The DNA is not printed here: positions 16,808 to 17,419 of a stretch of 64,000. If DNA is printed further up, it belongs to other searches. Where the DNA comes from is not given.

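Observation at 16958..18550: NHLP-family RiPP precursor sits beside a convergent anSME-type radical SAM/SPASM enzyme and directly downstream of a LytTR regulator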

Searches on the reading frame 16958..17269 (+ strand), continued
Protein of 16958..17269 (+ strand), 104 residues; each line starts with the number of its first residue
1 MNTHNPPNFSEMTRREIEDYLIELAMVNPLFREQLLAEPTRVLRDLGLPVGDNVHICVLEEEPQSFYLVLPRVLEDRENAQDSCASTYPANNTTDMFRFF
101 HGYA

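Call 40: search_protein_families(library=ncbifam, proteins=[L004:4223-5197:+, L004:5197-7311:+, L004:7311-9020:+, L008:509-865:+, L008:11295-13988:+, L020:1545-1862:+], max_evalue=0.00001)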
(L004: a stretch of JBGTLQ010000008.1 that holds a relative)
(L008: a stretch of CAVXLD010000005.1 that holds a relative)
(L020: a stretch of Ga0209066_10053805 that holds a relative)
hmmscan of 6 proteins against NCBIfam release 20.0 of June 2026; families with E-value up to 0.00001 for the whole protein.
L004:4223-5197:+ (325 aa): 8 families
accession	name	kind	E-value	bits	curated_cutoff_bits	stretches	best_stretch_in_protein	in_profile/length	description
TIGR03794.1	NHLM_micro_HlyD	equivalog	2.5e-60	204.6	156.2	2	149-323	241-418/421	NHLP bacteriocin system secretion protein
TIGR01843.1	type_I_hlyD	subfamily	5.7e-13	48.6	208.65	1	39-124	2-85/422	HlyD family type I secretion periplasmic adaptor subunit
NF002939.0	PRK03598.1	equivalog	4.2e-08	32.7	393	0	89-125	51-87/332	secretion protein HlyD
TIGR01730.1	RND_mfp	subfamily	1.2e-07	31.1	94.9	0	90-129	34-73/322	efflux RND transporter periplasmic adaptor subunit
TIGR02971.1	heterocyst_DevB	subfamily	4.8e-07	29.5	129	0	87-125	18-60/327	ABC exporter membrane fusion protein, DevB family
NF005457.0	PRK07051.1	equivalog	8.2e-07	29.1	87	0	84-113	49-78/80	acetyl-CoA carboxylase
TIGR00999.1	8a0102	subfamily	2.2e-06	27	319.3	0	149-242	79-168/271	CzcB/NccB family metal efflux transporter periplasmic adaptor subunit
NF004547.1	PRK05889.1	equivalog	4.4e-06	26.8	75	0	89-113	46-70/71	biotin/lipoyl-binding carrier protein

L004:5197-7311:+ (705 aa): 180 families (the best 25 are shown)
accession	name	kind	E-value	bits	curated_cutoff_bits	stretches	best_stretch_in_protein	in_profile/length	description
TIGR03796.1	NHLM_micro_ABC1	equivalog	2.5e-185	617.7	853.3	1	12-702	1-709/710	NHLP family bacteriocin export ABC transporter peptidase/permease/ATPase subunit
TIGR01846.1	type_I_sec_HlyB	subfamily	3.9e-65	220.5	725.55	1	27-702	3-689/694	type I secretion system permease/ATPase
TIGR03797.1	NHLM_micro_ABC2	equivalog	5.9e-60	203.5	709.4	1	170-702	139-682/686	NHLP bacteriocin export ABC transporter permease/ATPase subunit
TIGR03375.1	type_I_sec_LssB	subfamily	1.2e-58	199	693.1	1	29-692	7-689/696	type I secretion system permease/ATPase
TIGR02203.1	MsbA_lipidA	equivalog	2.1e-55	188.3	602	1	236-703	84-567/572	lipid A export permease/ATP-binding protein MsbA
TIGR01193.1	bacteriocin_ABC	subfamily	6.3e-55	187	523.85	1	18-703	1-707/708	peptide cleavage/export ABC transporter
TIGR02204.1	MsbA_rel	hypoth_equivalog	4.9e-49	167.5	780.4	1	183-704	34-574/576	ABC transporter, permease/ATP-binding protein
NF010178.0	PRK13657.1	equivalog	5e-47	160.6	733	1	184-703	36-568/588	glucan ABC transporter ATP-binding protein/ permease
TIGR02857.1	CydD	equivalog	9.6e-47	160.1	435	1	472-677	320-529/529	thiol reductant ABC exporter subunit CydD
TIGR00958.1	3a01208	subfamily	3.2e-46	157.9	874.6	1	370-701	366-710/711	antigen peptide transporter 2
TIGR02868.1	CydC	equivalog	1.2e-43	149.6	329.05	1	247-645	93-508/530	thiol reductant ABC exporter subunit CydC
NF045513.1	HepA_fam_ABC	equivalog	3.5e-43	148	725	1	242-693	130-597/610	heterocyst formation ABC transporter subunit HepA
NF008381.0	PRK11176.1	equivalog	9.7e-41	139.8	867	1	245-703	103-577/582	lipid A ABC transporter ATP-binding protein/permease MsbA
NF008364.0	PRK11160.1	equivalog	1.4e-40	139.5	630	1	473-701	332-571/575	heme ABC transporter ATP-binding protein/permease CydC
TIGR01192.1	chvA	subfamily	4e-36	124.8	585.4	1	194-703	46-568/585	glucan export ABC transporter ATP-binding protein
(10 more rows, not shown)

L004:7311-9020:+ (570 aa): 183 families (the best 25 are shown)
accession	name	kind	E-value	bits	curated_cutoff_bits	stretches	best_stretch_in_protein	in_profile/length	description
TIGR03797.1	NHLM_micro_ABC2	equivalog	4.2e-160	534.5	709.4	1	3-569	116-686/686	NHLP bacteriocin export ABC transporter permease/ATPase subunit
TIGR03796.1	NHLM_micro_ABC1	equivalog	1.1e-79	268.5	853.3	1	24-564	155-708/710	NHLP family bacteriocin export ABC transporter peptidase/permease/ATPase subunit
TIGR02203.1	MsbA_lipidA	equivalog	4.9e-69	233.3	602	1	27-565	19-566/572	lipid A export permease/ATP-binding protein MsbA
TIGR01846.1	type_I_sec_HlyB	subfamily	1.6e-68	231.7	725.55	1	30-568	146-692/694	type I secretion system permease/ATPase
NF045513.1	HepA_fam_ABC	equivalog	1.8e-66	224.9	725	1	146-565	178-606/610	heterocyst formation ABC transporter subunit HepA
TIGR03375.1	type_I_sec_LssB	subfamily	1e-61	209.1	693.1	1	178-558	302-692/696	type I secretion system permease/ATPase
TIGR02204.1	MsbA_rel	hypoth_equivalog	3.6e-60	204.2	780.4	1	25-560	20-567/576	ABC transporter, permease/ATP-binding protein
TIGR00958.1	3a01208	subfamily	2.3e-59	201.4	874.6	1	326-562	470-708/711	antigen peptide transporter 2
NF052233.1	CphA_assoc_ABC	equivalog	4.7e-56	190.6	880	1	328-569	502-744/766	cyanophycin metabolism-associated ABC transporter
NF010178.0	PRK13657.1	equivalog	3.9e-55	187.4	733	1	326-570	326-572/588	glucan ABC transporter ATP-binding protein/ permease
TIGR01193.1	bacteriocin_ABC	subfamily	1.8e-54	185.5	523.85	1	28-562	162-703/708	peptide cleavage/export ABC transporter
NF008381.0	PRK11176.1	equivalog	5.6e-54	183.5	867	1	255-567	258-578/582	lipid A ABC transporter ATP-binding protein/permease MsbA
NF008056.1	PRK10790.1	equivalog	3.3e-53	181.1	746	1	251-568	258-575/584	SmdB family multidrug efflux ABC transporter permease/ATP-binding protein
TIGR02857.1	CydD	equivalog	3e-52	178.3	435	1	319-540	313-529/529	thiol reductant ABC exporter subunit CydD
NF008364.0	PRK11160.1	equivalog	1.3e-49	169.2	630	1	151-567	152-574/575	heme ABC transporter ATP-binding protein/permease CydC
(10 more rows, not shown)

L008:509-865:+ (119 aa): 0 families

L008:11295-13988:+ (898 aa): 3 families
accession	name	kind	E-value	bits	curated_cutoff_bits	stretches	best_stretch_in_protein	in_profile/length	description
TIGR03897.1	lanti_2_LanM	subfamily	2.1e-196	654.6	304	1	6-889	86-932/932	type 2 lanthipeptide synthetase LanM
NF038150.1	lanthi_synth_IV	equivalog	7.6e-29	100.6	650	1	637-888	593-845/851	class IV lanthionine synthetase LanL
NF038151.1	lanthi_synth_III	equivalog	3.5e-20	72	575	1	637-879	597-828/833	class III lanthionine synthetase LanKC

L020:1545-1862:+ (106 aa): 4 families
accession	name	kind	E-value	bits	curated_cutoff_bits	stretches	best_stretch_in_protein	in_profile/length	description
TIGR03793.1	leader_NHLP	domain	4.6e-21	74.5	50.9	1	13-91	1-77/77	NHLP leader peptide family RiPP precursor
NF038399.1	NH_RiPP_Os17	domain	1.6e-06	28.1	40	1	21-48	6-33/63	Os1348 family NHLP clan protein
TIGR03887.1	thiocyan_alph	equivalog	3.7e-06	26.9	291.45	0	28-88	125-185/200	thiocyanate hydrolase subunit gamma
TIGR01323.1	nitrile_alph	equivalog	4.4e-06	26.4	249.85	1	28-88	114-174/189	nitrile hydratase subunit alpha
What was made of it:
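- On NHLP leader peptide family (TIGR03793): Its 64%-identical homolog L020 scores 74.5 bits over positions 1-77 (call 40).
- Checked: Family membership: the closest GG-bearing homolog (64% identical) scores 74.5 bits over the full profile, so the family is NHLP (call 40).
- Its C39-ABC and second ABC hit TIGR03796 and TIGR03797 best (call 40).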

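Call 46: search_protein_families(library=pfam, proteins=[L030:569-1066:+, L027:10381-11214:+, L027:11963-14965:+, L023:9145-9873:+, L023:11393-15262:+], max_evalue=0.001)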
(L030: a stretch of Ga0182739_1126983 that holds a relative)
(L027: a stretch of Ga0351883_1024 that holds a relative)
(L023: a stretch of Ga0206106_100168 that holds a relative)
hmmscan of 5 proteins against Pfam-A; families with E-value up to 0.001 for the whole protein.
L030:569-1066:+ (166 aa): 1 family
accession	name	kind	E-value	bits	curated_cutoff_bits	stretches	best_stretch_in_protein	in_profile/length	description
PF05231.19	MASE1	-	1.5e-08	34.6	29.8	1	28-153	5-137/299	MASE1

L027:10381-11214:+ (278 aa): 1 family
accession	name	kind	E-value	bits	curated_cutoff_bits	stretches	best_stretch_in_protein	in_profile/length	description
PF01936.24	NYN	-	3.5e-32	112.3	24.2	1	22-165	2-144/145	NYN domain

L027:11963-14965:+ (1001 aa): 9 families
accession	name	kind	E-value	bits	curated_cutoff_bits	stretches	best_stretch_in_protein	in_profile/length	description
PF05227.19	CHASE3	-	9.8e-29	100.5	28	1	270-404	2-136/138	CHASE3 domain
PF02518.31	HATPase_c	-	7.9e-23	81.5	26.4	1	879-990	1-110/111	Histidine kinase-, DNA gyrase B-, and HSP90-like ATPase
PF13426.13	PAS_9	-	1.6e-16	60.9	27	1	470-570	4-103/103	PAS domain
PF13185.12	GAF_2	-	3e-15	57.1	28.6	1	593-737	3-135/136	GAF domain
PF00512.31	HisKA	-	1.5e-13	51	26.9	1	774-835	5-63/66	His Kinase A (phospho-acceptor) domain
PF08447.18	PAS_3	-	8.1e-13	48.9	25.6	1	480-562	2-86/89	PAS fold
PF00989.32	PAS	-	4.1e-10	40.1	22.6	1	467-560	11-105/113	PAS fold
PF08448.16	PAS_4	-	7.7e-10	39.4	23.1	1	468-573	6-110/110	PAS fold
PF01590.32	GAF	-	8.7e-09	36.5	22.4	1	596-735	4-131/133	GAF domain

L023:9145-9873:+ (243 aa): 0 families

L023:11393-15262:+ (1290 aa): 0 families

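Call 57: list_cluster_members(proteins=[P0012, P0009, P0015, P0001])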
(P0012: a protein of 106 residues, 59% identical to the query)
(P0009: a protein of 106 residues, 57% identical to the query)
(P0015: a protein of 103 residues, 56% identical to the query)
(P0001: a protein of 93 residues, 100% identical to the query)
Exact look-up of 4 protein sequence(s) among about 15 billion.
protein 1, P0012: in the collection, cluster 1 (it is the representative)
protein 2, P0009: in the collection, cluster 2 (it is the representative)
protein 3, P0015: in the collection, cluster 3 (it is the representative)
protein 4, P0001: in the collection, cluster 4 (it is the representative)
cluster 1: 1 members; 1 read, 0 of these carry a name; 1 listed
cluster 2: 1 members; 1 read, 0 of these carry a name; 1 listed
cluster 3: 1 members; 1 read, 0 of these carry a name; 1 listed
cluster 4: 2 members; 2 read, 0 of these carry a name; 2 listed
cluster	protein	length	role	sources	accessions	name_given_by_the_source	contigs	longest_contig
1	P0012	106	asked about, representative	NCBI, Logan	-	-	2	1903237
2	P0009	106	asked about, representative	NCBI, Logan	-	-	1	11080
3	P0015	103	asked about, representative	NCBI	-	-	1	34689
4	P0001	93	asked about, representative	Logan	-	-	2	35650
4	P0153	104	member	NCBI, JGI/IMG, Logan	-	-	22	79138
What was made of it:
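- The identical protein occurs on 22 contigs (call 57).
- Tried and rejected: Source names for the peptide family: none (call 57).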

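Call 63: predict_structure(alignment_id=A1)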
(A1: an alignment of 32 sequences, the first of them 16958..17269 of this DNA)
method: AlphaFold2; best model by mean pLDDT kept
length: 104 residues; sequences in the alignment: 32
mean_pLDDT: 67.0   pTM: 0.55
mean pLDDT of the five models: 67.0, 64.2, 59.0, 54.8, 54.3
residues with pLDDT >= 90: 2; 70-90: 57; 50-70: 13; < 50: 32
segments of 3 or more residues with pLDDT < 50: 1-3, 74-98, 101-104
pLDDT, mean of each block of 10 residues (from residue 1): 61 84 88 89 82 73 75 50 36 43 41
secondary structure, 60 per line:
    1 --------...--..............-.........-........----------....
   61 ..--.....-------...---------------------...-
elements in order: H14-27 H29-37 H39-46 E57-62 E65-69
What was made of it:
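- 16958..17272 (+): NHLP-type peptide gene (104 aa). The leader domain is about residues 9-72. The leader end is degenerate, with no GG. The C-terminal motif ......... is conserved. AF2 model: residues 9-72 folded, 74-104 disordered (call 63).
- A roughly 64-residue conserved, folded leader (call 63) is far more than a C39 peptidase needs.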

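Call 64: search_protein_representatives(alignment_id=A1)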
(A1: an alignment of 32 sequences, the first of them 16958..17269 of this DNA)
Query: 32 sequences, 106 profile positions. Proteins with E-value up to 0.001 (for the whole library): 3381; up to 1e-10: 270; up to 1e-30: 5. The best 150 are listed.
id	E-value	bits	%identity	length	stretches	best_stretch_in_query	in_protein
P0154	1.6e-41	156.4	-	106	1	1-105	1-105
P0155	2.3e-36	139.9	-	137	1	3-105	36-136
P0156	3.0e-36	139.5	-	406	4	14-92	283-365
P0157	1.0e-34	134.6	-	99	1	4-105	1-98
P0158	9.5e-33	128.3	-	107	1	1-105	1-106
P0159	9.4e-27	109.0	-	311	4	24-93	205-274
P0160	9.8e-24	99.3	-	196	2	27-92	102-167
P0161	2.5e-22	94.8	-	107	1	3-93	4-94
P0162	1.0e-21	92.8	-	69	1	1-63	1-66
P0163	1.3e-21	92.5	-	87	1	4-65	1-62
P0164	5.7e-21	90.4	-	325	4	24-92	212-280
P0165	7.2e-21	90.1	-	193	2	15-95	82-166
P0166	2.1e-20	88.6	-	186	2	21-92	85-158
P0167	2.3e-20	88.4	-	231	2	21-95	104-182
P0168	2.7e-20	88.2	-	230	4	25-80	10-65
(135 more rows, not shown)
